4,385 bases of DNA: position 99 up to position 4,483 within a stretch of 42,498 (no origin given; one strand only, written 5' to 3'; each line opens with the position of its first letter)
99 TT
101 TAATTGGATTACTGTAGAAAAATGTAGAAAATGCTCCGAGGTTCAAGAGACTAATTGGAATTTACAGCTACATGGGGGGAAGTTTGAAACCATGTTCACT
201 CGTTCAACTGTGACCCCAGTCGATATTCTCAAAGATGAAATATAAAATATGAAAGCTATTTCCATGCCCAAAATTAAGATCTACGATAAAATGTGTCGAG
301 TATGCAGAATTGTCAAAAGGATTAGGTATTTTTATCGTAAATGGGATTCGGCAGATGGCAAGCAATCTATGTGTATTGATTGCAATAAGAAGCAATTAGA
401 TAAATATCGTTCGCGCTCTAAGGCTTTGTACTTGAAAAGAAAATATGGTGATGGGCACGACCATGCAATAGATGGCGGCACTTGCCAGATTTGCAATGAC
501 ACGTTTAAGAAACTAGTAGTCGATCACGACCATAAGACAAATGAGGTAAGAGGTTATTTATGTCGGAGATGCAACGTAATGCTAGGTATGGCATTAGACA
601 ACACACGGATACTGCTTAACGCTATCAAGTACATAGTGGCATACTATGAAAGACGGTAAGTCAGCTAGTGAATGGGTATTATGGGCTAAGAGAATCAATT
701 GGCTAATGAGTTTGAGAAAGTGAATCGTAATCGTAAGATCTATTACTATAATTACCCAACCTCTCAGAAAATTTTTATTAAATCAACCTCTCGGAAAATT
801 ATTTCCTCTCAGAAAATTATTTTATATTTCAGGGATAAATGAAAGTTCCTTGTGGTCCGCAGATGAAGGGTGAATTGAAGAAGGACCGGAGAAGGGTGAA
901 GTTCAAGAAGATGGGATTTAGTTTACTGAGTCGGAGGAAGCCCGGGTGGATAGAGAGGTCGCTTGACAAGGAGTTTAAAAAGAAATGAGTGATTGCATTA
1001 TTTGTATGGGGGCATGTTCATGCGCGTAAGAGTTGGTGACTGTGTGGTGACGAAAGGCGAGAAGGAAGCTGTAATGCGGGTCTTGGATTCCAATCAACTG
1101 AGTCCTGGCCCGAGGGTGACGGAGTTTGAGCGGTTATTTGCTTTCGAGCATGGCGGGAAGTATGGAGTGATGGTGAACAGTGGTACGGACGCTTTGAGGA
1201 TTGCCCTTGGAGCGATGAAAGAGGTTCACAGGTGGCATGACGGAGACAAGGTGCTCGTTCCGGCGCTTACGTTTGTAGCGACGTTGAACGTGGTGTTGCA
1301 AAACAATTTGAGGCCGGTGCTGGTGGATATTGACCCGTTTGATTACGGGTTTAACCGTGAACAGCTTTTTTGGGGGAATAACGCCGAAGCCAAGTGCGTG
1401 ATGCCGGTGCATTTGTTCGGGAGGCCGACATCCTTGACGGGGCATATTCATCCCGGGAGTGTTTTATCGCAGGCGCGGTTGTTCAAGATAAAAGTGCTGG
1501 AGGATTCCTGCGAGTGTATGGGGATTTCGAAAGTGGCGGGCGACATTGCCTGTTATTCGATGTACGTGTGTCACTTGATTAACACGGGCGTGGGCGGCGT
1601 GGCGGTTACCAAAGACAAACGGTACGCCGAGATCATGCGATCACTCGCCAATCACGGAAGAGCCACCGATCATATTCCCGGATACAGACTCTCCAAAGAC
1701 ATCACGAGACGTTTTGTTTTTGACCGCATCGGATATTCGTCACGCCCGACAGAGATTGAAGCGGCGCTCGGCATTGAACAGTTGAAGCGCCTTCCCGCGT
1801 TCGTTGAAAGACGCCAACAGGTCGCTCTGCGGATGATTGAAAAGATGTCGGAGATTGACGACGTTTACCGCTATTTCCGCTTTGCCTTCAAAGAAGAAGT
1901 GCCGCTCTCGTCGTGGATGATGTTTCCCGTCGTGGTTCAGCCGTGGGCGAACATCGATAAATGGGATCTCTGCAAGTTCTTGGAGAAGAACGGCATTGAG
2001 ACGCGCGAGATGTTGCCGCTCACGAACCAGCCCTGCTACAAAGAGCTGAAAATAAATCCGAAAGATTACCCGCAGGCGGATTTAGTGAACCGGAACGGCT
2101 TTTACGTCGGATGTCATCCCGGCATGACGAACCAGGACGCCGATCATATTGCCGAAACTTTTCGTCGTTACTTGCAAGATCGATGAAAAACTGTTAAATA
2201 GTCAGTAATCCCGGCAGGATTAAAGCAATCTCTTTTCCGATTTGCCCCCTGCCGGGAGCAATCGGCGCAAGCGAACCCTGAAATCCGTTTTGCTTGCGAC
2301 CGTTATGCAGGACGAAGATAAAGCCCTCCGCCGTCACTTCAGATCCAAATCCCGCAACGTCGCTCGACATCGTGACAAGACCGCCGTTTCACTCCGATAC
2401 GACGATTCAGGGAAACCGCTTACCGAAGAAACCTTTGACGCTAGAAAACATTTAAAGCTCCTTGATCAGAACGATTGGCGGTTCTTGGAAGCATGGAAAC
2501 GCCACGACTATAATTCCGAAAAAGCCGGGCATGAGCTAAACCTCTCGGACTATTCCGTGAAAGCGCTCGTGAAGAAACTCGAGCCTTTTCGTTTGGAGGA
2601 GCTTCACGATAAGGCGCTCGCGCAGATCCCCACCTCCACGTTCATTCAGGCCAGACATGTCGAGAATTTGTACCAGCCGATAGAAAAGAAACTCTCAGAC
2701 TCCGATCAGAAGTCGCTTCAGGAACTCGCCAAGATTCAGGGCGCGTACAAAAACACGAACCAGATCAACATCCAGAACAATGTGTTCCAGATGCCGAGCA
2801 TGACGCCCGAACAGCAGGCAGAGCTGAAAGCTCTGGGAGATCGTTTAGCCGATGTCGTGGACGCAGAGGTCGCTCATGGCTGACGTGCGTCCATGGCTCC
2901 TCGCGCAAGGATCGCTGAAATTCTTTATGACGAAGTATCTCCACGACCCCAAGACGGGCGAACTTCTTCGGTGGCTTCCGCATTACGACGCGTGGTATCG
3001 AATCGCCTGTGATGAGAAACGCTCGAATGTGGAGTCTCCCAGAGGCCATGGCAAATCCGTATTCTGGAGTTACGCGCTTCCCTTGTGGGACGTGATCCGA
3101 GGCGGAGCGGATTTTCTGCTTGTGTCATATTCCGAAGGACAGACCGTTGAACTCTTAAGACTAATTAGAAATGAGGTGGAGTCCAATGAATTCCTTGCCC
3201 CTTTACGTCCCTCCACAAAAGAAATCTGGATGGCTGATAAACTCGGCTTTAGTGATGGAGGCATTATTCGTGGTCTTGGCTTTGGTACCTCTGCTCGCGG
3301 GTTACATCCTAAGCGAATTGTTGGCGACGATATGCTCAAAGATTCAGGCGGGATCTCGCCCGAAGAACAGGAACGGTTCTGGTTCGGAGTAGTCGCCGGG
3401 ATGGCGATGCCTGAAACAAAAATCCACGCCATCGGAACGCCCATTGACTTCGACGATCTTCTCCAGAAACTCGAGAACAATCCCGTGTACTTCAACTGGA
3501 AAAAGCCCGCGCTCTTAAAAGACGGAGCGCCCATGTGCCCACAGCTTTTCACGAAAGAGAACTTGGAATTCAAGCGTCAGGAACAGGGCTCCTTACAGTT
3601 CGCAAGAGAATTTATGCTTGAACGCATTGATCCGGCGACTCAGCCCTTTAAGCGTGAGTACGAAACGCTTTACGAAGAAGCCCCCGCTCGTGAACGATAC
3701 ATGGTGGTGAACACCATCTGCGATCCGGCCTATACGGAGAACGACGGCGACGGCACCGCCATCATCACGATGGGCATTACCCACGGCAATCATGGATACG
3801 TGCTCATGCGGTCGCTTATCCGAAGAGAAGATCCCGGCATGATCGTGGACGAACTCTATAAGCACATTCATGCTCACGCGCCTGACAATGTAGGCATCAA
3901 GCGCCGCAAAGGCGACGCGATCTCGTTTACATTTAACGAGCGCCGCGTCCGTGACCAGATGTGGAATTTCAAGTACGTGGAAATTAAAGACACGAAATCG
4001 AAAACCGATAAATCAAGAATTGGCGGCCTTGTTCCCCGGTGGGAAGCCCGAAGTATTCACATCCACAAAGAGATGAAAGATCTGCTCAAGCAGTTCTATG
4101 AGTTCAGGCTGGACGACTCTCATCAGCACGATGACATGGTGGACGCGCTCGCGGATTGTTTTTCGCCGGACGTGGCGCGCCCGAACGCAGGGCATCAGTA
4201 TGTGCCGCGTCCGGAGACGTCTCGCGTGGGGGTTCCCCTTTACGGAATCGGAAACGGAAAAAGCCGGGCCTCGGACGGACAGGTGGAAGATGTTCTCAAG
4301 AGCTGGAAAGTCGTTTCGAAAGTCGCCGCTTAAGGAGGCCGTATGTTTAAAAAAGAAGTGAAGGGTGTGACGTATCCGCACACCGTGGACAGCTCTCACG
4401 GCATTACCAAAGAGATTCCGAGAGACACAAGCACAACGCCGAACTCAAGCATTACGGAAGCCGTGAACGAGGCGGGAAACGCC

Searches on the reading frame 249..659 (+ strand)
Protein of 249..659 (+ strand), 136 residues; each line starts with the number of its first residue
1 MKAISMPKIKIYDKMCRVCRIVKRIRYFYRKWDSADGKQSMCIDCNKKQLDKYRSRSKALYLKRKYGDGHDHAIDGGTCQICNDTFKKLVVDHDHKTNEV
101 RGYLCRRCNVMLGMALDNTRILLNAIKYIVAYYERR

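Call 10: search_protein_families(library=pfam, proteins=[window:249-659:+], max_evalue=0.01)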
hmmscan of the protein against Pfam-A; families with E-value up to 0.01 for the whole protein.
window:249-659:+ (136 aa): 2 families
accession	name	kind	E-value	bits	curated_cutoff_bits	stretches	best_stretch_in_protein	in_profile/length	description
PF02945.21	Endonuclease_7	-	3.1e-16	59.5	23.6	1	74-129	21-80/82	Recombination endonuclease VII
PF12251.13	SNAPC3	-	0.00019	21.6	23.8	1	77-120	146-189/199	snRNA-activating protein complex (SNAPc), subunit 3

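Call 94: search_protein_families(library=phrogs, proteins=[window:249-659:+], max_evalue=0.001)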
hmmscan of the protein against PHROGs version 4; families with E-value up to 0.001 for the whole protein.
window:249-659:+ (136 aa): 12 families
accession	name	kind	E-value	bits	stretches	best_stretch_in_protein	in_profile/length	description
phrog_2633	-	DNA, RNA and nucleotide metabolism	4e-29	102.6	1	6-130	6-137/142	endonuclease VII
phrog_2914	-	DNA, RNA and nucleotide metabolism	2.5e-22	80.5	1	28-132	42-155/190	endonuclease VII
phrog_307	-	DNA, RNA and nucleotide metabolism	1.6e-17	65.6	1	76-129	120-176/334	endonuclease VII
phrog_423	-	DNA, RNA and nucleotide metabolism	7e-11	43.3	1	76-117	23-69/159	endonuclease VII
phrog_1035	-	DNA, RNA and nucleotide metabolism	4.8e-09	37.5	1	13-128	63-226/271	endonuclease VII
phrog_17507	-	DNA, RNA and nucleotide metabolism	1.9e-07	31.8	1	91-130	1-41/65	endonuclease VII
phrog_2255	-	DNA, RNA and nucleotide metabolism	3.6e-07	30.9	1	4-99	44-133/211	HNH endonuclease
phrog_5558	-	moron, auxiliary metabolic gene and host takeover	5.2e-07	31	0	72-109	4-41/130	Lar-like restriction alleviation protein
phrog_11865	-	DNA, RNA and nucleotide metabolism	1.3e-05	26.6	1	90-113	1-24/95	endonuclease VII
phrog_2340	-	DNA, RNA and nucleotide metabolism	2.7e-05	25.4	1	10-63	5-59/171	endonuclease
phrog_6611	-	unknown function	0.00014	23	1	13-49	141-177/180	-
phrog_1271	-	DNA, RNA and nucleotide metabolism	0.00037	21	1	12-118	211-321/361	HNH endonuclease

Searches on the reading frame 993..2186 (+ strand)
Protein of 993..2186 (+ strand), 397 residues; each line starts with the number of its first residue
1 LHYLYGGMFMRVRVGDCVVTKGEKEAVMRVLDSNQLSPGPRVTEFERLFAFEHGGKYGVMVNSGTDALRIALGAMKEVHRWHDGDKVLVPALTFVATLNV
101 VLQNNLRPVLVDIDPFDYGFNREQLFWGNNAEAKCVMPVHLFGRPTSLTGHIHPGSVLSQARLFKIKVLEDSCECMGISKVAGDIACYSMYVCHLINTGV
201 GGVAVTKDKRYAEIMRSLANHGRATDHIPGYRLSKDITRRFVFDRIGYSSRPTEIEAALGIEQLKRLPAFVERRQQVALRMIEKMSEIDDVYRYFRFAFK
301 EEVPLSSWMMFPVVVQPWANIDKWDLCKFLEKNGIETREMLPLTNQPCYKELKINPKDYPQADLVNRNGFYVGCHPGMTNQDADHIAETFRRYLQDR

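Call 8: search_protein_families(library=phrogs, proteins=[window:993-2186:+], max_evalue=0.001)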
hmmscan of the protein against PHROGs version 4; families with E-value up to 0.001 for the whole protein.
window:993-2186:+ (397 aa): 1 family
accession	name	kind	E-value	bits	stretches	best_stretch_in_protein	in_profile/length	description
phrog_3139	-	other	3.2e-47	162.3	1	23-375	21-369/387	aminotransferase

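Call 10: search_protein_families(library=pfam, proteins=[window:993-2186:+], max_evalue=0.01)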
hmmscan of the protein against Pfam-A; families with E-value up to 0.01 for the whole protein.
window:993-2186:+ (397 aa): 1 family
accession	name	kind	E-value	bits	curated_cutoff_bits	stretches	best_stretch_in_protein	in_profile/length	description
PF01041.23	DegT_DnrJ_EryC1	-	1.2e-65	222.5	19.8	1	21-390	5-359/360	DegT/DnrJ/EryC1/StrS aminotransferase family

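Call 81: search_solved_structures(query=window:993-2183:+, max_evalue=1e-20)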
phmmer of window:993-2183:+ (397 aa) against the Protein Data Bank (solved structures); distinct sequences matched with E-value up to 1e-20: 22.
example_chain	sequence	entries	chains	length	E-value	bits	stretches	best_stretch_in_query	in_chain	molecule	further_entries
2gms_A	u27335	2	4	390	2.5e-34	121.9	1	23-389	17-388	Putative pyridoxamine 5-phosphate-dependent dehydrase, Wbdk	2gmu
3b8x_A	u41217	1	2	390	2e-33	119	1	23-389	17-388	Pyridoxamine 5-phosphate-dependent dehydrase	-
2r0t_A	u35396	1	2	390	3.2e-33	118.3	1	23-389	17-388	Pyridoxamine 5-phosphate-dependent dehydrase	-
3gr9_A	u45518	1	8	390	5.4e-33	117.5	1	23-389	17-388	ColD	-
3dr7_A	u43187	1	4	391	7.8e-33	117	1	12-388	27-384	Putative perosamine synthetase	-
3bn1_A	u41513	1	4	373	9e-33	116.8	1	19-388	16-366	Perosamine synthetase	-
3dr4_A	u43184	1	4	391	1.1e-32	116.6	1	12-388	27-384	Putative perosamine synthetase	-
7b0d_A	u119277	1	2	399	7e-32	113.9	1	24-388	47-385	Glutamine--scyllo-inositol transaminase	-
7b0m_AAA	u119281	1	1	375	7.6e-32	113.7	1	23-389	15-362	Sugar aminotransferase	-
3bcx_A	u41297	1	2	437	1.7e-30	109.3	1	35-393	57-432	CDP-6-deoxy-L-threo-D-glycero-4-hexulose-3-dehydrase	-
3bb8_A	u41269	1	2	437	2.9e-29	105.2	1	35-393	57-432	CDP-4-keto-6-deoxy-D-glucose-3-dehydrase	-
1mdo_A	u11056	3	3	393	6.9e-26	94.1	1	23-386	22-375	ArnB aminotransferase | UDP-4-amino-4-deoxy-L-arabinose--oxoglutarate aminotransferase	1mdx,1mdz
4oca_A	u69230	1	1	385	8.7e-26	93.8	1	23-386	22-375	UDP-4-amino-4-deoxy-L-arabinose--oxoglutarate aminotransferase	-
9wvy_A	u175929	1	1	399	3.9e-25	91.7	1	18-377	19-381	Putative NDP-4-keto-6-deoxyglucose-3-dehydratase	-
7kz3_A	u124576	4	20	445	3.9e-23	85.1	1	27-383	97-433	Aminotransferase class I/II-fold pyridoxal phosphate-dependent enzyme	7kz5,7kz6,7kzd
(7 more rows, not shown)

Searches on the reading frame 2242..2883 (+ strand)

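Call 8: search_protein_families(library=phrogs, proteins=[window:2242-2883:+], max_evalue=0.001)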
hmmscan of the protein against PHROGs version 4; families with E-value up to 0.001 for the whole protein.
window:2242-2883:+ (213 aa): 0 families

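Call 10: search_protein_families(library=pfam, proteins=[window:2242-2883:+], max_evalue=0.01)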
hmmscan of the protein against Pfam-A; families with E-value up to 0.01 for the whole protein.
window:2242-2883:+ (213 aa): 1 family
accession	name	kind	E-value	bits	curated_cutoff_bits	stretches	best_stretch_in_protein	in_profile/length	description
PF03874.21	RNA_pol_Rpb4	-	0.0053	17.5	25.6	0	56-159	31-108/116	RNA polymerase Rpb4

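Call 94: search_protein_families(library=phrogs, proteins=[window:2242-2883:+], max_evalue=0.001)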
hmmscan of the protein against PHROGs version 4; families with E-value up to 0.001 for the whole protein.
window:2242-2883:+ (213 aa): 0 families

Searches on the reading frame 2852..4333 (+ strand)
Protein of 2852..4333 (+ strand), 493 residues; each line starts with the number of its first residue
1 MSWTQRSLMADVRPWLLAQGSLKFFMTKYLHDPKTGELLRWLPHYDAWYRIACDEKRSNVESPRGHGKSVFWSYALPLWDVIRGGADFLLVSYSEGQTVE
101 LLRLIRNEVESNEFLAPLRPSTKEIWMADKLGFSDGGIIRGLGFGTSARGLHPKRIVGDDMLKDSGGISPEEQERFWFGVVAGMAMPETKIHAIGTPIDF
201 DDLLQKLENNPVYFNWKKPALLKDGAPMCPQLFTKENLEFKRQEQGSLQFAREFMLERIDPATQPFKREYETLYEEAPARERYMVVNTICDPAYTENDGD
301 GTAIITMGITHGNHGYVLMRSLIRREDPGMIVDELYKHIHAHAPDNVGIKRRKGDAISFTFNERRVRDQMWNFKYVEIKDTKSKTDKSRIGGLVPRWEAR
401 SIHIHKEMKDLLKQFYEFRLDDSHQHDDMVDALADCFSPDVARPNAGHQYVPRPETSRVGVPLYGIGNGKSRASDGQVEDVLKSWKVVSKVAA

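Call 8: search_protein_families(library=phrogs, proteins=[window:2852-4333:+], max_evalue=0.001)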
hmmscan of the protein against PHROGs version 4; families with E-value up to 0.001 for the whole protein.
window:2852-4333:+ (493 aa): 5 families
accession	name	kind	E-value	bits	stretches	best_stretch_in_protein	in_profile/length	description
phrog_38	-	head and packaging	6.1e-53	181.6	1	12-446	266-709/760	terminase large subunit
phrog_5573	-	head and packaging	1.5e-12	48.5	1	218-437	17-231/250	terminase large subunit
phrog_28155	-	head and packaging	4.4e-12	47.4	1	44-190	48-196/260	terminase large subunit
phrog_979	-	head and packaging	2.5e-09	37.3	1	289-438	439-597/642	terminase large subunit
phrog_4758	-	head and packaging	4.3e-06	27.2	1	54-207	56-217/243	terminase large subunit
